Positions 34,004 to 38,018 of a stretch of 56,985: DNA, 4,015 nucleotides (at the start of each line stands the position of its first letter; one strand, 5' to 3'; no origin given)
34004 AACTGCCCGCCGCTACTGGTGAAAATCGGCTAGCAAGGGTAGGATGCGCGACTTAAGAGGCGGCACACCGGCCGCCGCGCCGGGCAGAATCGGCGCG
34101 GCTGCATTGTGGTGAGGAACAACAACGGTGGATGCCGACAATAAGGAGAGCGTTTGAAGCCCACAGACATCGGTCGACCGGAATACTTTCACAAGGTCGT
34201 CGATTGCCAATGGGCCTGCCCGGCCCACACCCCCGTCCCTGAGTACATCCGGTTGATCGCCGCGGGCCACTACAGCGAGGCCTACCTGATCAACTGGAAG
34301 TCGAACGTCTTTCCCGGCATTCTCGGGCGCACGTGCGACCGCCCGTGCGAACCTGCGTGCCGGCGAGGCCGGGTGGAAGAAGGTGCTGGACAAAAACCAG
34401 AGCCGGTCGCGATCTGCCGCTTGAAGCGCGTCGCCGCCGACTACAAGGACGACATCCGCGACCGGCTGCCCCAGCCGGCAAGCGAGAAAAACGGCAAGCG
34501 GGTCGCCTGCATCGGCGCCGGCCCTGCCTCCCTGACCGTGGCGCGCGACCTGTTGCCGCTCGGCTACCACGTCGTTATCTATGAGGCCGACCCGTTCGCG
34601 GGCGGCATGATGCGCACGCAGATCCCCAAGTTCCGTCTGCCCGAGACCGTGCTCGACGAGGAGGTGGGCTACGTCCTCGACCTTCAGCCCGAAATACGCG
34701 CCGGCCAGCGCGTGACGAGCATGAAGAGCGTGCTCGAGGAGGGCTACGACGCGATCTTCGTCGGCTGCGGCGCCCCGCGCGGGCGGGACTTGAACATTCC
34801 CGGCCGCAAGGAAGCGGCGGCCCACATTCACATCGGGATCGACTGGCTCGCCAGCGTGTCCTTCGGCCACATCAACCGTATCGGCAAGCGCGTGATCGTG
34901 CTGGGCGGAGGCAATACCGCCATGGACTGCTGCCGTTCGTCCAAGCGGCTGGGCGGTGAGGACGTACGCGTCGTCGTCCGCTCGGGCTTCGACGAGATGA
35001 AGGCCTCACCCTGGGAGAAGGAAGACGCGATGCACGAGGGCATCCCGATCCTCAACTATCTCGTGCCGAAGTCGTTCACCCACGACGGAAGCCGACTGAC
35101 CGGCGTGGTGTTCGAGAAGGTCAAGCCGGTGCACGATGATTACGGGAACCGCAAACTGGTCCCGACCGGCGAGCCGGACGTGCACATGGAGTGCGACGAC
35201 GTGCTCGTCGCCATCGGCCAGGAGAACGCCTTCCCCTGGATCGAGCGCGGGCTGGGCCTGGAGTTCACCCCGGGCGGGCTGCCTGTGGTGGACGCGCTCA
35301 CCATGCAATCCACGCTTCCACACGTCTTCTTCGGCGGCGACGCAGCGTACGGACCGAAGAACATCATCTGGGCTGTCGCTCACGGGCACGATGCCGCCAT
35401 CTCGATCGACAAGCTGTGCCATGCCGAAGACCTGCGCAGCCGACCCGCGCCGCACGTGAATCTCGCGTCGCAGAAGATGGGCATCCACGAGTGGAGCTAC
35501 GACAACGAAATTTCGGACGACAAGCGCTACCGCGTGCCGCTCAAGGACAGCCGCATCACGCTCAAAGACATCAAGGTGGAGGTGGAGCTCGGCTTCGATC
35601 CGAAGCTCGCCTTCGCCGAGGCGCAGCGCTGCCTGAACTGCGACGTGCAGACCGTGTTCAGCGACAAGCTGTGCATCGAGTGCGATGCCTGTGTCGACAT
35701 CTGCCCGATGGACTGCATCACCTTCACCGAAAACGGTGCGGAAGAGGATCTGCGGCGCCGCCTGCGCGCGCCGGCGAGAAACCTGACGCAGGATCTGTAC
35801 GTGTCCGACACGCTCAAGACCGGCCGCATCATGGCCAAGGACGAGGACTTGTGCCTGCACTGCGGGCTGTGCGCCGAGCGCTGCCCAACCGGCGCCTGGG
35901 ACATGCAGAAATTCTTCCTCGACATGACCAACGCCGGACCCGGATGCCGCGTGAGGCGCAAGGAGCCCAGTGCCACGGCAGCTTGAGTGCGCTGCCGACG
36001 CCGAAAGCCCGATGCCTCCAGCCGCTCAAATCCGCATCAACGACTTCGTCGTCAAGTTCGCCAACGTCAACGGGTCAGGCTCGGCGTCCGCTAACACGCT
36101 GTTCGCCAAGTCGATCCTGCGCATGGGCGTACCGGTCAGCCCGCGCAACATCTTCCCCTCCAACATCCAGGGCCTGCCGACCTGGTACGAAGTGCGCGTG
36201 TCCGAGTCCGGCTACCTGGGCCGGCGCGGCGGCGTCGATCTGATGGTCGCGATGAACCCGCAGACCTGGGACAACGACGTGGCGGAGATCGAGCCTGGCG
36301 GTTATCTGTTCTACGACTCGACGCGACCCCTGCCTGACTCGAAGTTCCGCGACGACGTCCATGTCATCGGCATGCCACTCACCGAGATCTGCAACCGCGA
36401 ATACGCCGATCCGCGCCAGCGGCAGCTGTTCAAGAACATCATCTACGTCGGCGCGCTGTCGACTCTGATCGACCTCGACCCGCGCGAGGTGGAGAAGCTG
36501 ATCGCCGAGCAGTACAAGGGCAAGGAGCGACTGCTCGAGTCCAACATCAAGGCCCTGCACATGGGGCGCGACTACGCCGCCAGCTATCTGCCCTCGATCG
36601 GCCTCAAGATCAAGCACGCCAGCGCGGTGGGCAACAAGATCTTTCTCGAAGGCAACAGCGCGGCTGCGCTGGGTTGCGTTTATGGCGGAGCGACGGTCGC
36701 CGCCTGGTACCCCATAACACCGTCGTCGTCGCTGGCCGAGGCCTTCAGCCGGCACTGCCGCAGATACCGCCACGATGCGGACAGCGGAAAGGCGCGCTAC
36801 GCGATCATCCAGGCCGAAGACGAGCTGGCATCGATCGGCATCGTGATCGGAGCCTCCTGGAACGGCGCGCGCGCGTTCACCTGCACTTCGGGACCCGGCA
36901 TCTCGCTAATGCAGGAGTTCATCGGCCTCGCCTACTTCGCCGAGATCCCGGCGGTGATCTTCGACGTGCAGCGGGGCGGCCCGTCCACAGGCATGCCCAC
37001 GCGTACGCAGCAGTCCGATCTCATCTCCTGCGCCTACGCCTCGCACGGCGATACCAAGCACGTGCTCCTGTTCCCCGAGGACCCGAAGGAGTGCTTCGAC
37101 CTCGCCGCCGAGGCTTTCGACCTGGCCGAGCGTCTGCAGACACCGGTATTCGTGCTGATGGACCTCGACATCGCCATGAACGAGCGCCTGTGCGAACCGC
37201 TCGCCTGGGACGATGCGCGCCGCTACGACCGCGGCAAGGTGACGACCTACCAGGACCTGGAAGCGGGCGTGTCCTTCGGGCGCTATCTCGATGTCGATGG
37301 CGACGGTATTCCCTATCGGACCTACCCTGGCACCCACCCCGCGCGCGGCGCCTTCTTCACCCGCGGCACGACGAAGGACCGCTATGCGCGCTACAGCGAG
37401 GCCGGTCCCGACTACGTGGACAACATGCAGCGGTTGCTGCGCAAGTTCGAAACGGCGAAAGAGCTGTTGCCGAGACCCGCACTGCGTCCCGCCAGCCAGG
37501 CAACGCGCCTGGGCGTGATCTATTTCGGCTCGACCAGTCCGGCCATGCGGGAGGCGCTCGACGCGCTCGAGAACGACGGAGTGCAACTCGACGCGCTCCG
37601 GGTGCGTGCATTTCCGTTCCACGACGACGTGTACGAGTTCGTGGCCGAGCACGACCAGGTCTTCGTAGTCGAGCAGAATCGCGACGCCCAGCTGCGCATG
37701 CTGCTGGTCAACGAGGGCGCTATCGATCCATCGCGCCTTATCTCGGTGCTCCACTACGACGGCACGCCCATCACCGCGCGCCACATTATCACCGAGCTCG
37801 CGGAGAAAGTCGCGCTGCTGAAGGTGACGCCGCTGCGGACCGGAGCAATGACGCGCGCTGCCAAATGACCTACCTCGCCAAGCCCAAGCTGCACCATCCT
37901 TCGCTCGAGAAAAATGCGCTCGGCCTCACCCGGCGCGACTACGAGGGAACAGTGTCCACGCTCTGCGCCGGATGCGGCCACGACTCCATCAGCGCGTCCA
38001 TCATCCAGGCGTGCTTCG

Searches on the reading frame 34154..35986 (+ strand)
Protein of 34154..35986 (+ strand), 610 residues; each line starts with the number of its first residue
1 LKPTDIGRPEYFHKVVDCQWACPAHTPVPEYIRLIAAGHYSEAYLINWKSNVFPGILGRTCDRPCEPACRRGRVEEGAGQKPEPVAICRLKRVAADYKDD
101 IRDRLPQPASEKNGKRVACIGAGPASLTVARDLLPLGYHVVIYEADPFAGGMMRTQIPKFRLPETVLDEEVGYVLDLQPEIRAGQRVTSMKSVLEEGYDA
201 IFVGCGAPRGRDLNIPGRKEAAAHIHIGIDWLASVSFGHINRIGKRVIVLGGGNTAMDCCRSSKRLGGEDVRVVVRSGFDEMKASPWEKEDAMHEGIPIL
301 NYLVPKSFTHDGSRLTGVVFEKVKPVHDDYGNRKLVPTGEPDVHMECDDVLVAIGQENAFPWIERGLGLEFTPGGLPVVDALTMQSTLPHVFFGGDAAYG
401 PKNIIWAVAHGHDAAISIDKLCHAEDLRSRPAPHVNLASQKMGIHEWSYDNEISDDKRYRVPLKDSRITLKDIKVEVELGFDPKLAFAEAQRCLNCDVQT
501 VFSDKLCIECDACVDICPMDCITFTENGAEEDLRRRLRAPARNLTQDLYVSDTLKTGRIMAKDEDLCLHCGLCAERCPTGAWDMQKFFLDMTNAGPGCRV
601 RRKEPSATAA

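Call 18: search_protein_families(library=pfam, proteins=[window:34154-35986:+], max_evalue=0.00001)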
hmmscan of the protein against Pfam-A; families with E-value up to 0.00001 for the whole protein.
window:34154-35986:+ (610 aa): 6 families
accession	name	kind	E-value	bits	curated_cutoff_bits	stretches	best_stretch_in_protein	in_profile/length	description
PF07992.20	Pyr_redox_2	-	4.1e-22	79.4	26.1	1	116-411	2-291/291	Pyridine nucleotide-disulphide oxidoreductase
PF14691.11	Fer4_20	-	4.8e-17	62.2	25.8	1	17-99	31-109/113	Dihydroprymidine dehydrogenase domain II, 4Fe-4S cluster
PF12838.12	Fer4_7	-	3.5e-11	43.8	27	1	507-581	2-52/52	4Fe-4S dicluster domain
PF00037.32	Fer4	-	8.6e-09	35.3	21.1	1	562-581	3-22/24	4Fe-4S binding domain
PF13183.11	Fer4_8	-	1.5e-06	29.1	27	1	506-580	4-67/68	4Fe-4S dicluster domain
PF13738.12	Pyr_redox_3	-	9.1e-06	25.6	30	0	244-395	164-305/305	Pyridine nucleotide-disulphide oxidoreductase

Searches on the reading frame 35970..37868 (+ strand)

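Call 18: search_protein_families(library=pfam, proteins=[window:35970-37868:+], max_evalue=0.00001)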
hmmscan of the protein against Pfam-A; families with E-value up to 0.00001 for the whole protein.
window:35970-37868:+ (632 aa): 2 families
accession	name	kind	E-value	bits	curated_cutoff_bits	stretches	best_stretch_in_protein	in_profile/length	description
PF01855.24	POR_N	-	2.8e-51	174.9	27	1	236-404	3-160/231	Pyruvate flavodoxin/ferredoxin oxidoreductase, thiamine diP-bdg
PF01558.24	POR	-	2e-31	109.9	27.4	1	35-200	2-172/173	Pyruvate ferredoxin/flavodoxin oxidoreductase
